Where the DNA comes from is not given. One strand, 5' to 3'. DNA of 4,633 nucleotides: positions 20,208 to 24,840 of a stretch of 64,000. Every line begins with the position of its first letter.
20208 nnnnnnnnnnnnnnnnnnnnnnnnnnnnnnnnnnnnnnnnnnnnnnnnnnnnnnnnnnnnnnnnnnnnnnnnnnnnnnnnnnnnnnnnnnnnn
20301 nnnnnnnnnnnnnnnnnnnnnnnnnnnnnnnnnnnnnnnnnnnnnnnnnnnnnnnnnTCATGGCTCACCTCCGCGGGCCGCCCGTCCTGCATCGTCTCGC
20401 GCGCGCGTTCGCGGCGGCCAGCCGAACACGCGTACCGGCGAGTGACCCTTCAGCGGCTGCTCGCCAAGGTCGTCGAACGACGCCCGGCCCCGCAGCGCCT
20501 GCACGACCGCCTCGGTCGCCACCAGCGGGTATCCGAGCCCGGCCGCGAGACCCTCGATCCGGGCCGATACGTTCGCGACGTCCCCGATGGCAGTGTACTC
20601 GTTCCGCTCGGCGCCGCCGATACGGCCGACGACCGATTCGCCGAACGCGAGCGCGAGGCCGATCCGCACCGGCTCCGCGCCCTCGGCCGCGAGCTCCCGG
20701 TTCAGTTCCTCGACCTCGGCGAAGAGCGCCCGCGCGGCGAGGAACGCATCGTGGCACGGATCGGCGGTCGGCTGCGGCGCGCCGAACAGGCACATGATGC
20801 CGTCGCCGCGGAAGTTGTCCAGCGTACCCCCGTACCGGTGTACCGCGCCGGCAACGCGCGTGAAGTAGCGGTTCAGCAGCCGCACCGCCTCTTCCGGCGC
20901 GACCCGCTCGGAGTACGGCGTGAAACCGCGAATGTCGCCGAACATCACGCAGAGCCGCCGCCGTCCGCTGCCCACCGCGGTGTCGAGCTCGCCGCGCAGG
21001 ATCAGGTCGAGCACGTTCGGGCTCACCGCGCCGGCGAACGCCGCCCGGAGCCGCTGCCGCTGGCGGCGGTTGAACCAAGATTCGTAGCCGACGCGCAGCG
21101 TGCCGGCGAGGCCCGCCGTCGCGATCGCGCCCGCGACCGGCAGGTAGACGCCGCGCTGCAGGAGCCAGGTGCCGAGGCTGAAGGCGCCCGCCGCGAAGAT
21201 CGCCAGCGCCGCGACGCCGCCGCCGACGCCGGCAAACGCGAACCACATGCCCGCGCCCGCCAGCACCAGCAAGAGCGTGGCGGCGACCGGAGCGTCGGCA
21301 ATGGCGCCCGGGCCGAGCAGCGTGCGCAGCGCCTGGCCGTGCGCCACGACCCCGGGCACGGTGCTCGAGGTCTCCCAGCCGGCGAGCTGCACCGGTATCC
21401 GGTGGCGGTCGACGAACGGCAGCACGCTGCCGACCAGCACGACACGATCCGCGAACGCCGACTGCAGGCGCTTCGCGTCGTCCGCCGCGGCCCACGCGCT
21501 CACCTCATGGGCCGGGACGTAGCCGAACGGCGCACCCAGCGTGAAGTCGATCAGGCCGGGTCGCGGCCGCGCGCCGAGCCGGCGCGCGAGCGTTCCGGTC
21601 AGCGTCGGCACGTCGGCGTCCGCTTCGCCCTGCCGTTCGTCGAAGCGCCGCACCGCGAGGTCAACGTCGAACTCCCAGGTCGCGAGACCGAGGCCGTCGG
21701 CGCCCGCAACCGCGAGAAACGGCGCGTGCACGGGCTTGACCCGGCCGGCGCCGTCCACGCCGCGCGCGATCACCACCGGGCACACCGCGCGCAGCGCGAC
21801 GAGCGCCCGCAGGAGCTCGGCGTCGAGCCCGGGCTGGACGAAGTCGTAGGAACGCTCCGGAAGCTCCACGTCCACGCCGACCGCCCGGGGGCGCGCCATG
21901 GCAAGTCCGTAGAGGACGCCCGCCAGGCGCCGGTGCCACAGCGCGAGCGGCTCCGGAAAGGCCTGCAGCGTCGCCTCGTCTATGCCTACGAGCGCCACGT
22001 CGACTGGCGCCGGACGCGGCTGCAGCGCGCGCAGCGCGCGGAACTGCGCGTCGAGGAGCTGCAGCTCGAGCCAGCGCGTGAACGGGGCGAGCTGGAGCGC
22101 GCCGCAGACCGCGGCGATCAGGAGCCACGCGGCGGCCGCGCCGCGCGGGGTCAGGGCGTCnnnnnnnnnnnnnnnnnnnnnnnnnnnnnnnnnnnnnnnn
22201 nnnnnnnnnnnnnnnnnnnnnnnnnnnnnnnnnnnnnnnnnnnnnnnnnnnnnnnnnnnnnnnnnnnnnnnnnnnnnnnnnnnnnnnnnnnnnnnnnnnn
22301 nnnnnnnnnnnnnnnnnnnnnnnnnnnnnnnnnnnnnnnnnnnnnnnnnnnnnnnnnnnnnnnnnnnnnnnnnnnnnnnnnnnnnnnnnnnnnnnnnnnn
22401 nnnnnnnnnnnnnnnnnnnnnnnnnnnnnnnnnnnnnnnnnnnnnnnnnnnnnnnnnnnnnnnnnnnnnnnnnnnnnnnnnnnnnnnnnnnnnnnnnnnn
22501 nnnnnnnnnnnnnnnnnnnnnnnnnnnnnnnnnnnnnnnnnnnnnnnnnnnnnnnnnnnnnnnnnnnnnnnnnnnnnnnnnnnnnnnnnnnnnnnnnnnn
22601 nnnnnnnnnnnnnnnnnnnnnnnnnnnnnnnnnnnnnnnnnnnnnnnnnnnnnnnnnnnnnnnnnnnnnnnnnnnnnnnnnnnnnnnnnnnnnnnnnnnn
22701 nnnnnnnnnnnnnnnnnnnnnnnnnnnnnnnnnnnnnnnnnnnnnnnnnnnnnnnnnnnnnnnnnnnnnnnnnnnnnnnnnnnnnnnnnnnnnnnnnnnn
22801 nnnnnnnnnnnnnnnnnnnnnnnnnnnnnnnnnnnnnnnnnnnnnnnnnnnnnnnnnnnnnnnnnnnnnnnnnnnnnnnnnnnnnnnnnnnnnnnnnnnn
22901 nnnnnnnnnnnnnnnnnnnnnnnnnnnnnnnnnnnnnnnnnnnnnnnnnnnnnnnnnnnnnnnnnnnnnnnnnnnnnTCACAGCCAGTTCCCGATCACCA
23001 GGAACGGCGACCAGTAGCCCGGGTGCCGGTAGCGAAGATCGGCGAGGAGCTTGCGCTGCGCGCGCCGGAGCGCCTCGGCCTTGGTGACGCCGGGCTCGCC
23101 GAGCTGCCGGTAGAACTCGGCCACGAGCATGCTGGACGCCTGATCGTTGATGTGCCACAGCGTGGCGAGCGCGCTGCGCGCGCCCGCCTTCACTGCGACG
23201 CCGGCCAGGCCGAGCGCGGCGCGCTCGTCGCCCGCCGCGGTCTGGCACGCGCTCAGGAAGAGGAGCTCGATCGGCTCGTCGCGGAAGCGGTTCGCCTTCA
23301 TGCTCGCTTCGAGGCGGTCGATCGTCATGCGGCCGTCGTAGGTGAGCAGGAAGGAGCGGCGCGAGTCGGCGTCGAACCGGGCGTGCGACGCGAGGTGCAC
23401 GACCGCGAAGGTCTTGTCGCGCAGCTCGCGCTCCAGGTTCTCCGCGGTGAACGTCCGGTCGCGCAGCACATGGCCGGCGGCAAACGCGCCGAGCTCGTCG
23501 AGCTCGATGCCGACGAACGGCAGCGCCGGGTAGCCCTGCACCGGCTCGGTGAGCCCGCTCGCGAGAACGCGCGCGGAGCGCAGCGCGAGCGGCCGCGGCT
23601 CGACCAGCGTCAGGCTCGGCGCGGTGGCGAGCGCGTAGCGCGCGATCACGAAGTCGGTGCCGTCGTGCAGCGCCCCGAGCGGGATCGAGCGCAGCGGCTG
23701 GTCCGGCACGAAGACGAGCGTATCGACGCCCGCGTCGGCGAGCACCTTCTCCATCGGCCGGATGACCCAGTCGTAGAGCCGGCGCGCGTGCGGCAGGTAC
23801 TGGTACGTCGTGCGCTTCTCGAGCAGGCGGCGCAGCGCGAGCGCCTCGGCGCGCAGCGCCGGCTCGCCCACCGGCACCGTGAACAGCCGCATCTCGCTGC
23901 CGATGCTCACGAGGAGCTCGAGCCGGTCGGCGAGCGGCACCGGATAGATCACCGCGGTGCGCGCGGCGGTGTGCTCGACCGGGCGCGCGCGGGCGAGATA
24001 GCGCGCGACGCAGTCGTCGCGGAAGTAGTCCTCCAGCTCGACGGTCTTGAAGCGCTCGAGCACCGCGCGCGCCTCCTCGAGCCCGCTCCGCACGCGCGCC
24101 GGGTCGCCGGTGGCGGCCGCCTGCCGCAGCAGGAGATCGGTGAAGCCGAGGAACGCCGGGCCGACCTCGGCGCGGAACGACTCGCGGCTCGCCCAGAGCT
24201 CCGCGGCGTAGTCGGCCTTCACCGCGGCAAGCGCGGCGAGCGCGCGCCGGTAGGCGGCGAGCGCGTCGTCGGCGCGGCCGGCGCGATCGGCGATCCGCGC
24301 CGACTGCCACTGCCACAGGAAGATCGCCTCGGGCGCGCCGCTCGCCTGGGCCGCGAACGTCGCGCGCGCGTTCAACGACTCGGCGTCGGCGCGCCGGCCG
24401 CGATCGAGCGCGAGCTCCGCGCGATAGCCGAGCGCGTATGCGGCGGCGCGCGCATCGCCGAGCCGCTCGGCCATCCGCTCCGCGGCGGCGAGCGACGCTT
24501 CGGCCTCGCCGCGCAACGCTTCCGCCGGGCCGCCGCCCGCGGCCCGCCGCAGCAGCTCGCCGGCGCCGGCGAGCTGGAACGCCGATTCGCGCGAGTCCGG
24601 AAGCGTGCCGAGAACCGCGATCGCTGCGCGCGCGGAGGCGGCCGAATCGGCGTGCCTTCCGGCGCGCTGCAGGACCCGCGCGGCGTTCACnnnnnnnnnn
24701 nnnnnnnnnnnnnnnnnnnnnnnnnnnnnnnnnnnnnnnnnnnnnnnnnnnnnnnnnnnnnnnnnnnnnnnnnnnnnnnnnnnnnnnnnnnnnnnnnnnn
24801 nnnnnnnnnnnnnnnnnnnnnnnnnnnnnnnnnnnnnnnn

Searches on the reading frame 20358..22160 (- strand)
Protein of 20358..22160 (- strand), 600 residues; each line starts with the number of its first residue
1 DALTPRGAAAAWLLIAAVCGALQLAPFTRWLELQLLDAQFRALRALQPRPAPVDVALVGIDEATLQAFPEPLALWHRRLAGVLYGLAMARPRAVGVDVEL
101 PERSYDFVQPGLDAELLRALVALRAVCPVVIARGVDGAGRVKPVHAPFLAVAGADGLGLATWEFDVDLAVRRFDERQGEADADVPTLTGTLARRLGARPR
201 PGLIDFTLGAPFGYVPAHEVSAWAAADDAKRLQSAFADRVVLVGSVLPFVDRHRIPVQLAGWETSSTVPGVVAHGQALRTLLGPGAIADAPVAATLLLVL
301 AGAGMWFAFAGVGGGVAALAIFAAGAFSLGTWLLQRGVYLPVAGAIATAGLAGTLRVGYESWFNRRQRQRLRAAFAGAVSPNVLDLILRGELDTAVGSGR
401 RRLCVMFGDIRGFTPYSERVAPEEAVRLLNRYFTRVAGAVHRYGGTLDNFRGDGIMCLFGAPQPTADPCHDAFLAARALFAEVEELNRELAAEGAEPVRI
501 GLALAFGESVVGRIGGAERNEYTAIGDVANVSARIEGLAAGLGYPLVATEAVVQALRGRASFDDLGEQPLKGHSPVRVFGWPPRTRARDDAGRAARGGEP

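Call 37: search_protein_families(library=pfam, proteins=[window:20358-22160:-], max_evalue=0.0001)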
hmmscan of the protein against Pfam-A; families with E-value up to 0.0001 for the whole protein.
window:20358-22160:- (600 aa): 2 families
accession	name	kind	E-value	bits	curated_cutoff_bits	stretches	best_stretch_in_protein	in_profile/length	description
PF05226.16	CHASE2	-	1.2e-24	87.7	26.3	1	15-303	3-244/257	CHASE2 domain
PF00211.25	Guanylate_cyc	-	2.7e-13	50.4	21.9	1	402-577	8-177/183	Adenylate and Guanylate cyclase catalytic domain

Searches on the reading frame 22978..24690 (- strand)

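Call 37: search_protein_families(library=pfam, proteins=[window:22978-24690:-], max_evalue=0.0001)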
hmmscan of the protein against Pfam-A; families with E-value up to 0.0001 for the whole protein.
window:22978-24690:- (570 aa): 1 family
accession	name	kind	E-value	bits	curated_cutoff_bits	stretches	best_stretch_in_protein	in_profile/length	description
PF12770.12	CHAT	-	7.4e-55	186.9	24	1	301-568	3-289/289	CHAT domain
